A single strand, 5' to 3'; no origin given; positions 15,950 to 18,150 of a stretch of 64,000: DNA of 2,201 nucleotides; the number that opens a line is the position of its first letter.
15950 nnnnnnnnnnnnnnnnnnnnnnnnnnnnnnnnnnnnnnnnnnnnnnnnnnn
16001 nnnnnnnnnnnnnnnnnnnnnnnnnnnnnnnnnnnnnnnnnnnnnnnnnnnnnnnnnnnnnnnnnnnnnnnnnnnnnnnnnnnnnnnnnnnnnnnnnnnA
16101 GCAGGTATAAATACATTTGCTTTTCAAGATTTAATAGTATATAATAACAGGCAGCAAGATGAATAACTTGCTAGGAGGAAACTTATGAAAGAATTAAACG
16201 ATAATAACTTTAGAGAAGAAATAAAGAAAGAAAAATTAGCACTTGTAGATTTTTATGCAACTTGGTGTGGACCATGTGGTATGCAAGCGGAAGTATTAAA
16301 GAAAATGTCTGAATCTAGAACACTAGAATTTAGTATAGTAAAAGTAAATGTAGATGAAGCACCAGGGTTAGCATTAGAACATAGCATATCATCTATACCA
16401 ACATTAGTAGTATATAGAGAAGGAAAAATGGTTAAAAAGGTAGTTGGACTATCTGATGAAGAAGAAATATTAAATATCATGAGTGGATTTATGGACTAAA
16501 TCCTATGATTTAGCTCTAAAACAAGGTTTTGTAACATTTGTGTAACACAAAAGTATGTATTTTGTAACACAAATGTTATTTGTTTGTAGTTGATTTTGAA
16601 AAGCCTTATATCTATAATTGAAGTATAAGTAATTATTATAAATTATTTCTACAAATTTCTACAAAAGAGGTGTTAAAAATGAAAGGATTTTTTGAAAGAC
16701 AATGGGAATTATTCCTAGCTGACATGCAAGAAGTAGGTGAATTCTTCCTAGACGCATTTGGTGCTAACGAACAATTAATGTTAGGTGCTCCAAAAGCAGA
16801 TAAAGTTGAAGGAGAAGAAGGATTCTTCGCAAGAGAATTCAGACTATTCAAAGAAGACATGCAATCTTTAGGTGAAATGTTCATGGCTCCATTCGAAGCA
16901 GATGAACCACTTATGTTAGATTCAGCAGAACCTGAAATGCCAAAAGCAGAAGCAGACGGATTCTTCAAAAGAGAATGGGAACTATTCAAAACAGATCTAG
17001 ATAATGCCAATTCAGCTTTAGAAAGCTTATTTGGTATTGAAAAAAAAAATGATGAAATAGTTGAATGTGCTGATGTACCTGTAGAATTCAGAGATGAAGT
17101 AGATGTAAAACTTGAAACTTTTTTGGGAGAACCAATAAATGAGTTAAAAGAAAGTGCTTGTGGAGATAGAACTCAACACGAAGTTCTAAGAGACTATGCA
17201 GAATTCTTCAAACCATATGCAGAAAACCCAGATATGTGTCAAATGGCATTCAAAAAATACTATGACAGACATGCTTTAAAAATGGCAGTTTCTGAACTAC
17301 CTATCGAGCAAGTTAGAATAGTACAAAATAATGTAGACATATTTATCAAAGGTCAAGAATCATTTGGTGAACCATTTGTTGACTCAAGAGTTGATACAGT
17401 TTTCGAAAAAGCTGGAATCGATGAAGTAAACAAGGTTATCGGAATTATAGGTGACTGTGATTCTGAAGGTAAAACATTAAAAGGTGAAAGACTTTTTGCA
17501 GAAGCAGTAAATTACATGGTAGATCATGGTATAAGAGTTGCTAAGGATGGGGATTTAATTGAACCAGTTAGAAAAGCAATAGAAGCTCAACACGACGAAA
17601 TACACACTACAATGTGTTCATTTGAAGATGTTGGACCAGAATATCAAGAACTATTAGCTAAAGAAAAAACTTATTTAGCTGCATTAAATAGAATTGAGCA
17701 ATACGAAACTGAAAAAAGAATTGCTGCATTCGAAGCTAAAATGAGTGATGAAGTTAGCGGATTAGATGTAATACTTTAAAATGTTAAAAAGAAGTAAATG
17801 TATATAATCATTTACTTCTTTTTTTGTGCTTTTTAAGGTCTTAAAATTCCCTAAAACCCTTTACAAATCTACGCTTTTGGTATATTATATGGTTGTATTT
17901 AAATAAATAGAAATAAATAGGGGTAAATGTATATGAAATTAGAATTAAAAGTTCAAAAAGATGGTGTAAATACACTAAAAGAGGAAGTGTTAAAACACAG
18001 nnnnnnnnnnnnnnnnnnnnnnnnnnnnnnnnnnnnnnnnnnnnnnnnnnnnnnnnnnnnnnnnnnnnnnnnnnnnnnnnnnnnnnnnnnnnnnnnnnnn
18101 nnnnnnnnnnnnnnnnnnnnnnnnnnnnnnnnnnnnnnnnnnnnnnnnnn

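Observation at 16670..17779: Acidic protein with three perfect-register 138-bp tandem repeats and highly-expressed-like codon usage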

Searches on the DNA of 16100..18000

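Call 58: search_rna_families(source=window, start=16100, end=18000, threshold=evalue, max_evalue=1)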
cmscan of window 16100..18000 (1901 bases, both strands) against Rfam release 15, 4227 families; matches with E-value up to 1: 1.
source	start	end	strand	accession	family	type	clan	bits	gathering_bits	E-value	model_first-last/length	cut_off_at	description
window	16507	16594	+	RF00821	mir-249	Gene; miRNA;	-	22.2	70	0.075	1-97/97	no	mir-249 microRNA precursor family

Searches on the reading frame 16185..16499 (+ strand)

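Call 31: search_protein_families(library=pfam, proteins=[window:16185-16499:+], max_evalue=0.01)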
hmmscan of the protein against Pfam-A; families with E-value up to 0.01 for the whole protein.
window:16185-16499:+ (104 aa): 9 families
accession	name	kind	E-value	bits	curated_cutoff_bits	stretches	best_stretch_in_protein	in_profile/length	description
PF00085.26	Thioredoxin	-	5e-26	91.1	23.5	1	2-99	3-101/103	Thioredoxin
PF13098.12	Thioredoxin_2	-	6.4e-07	30.1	27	1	14-98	3-103/104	Thioredoxin-like domain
PF13728.12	TraF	-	1.1e-05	25.8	23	1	15-87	128-209/224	F plasmid transfer operon protein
PF13905.12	Thioredoxin_8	-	0.00017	22.3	27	1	17-59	2-46/94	Thioredoxin-like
PF08534.16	Redoxin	-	0.0003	21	26.6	1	14-60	26-74/148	Redoxin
PF00578.27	AhpC-TSA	-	0.0007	20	26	1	12-60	22-71/124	AhpC/TSA family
PF07689.18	KaiB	-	0.0013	18.8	27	1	44-99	25-79/82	KaiB domain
PF13192.12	Thioredoxin_3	-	0.006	17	24.8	1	27-99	9-75/76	Thioredoxin domain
PF14595.12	Thioredoxin_9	-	0.0092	16.3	25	0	10-80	35-107/129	Thioredoxin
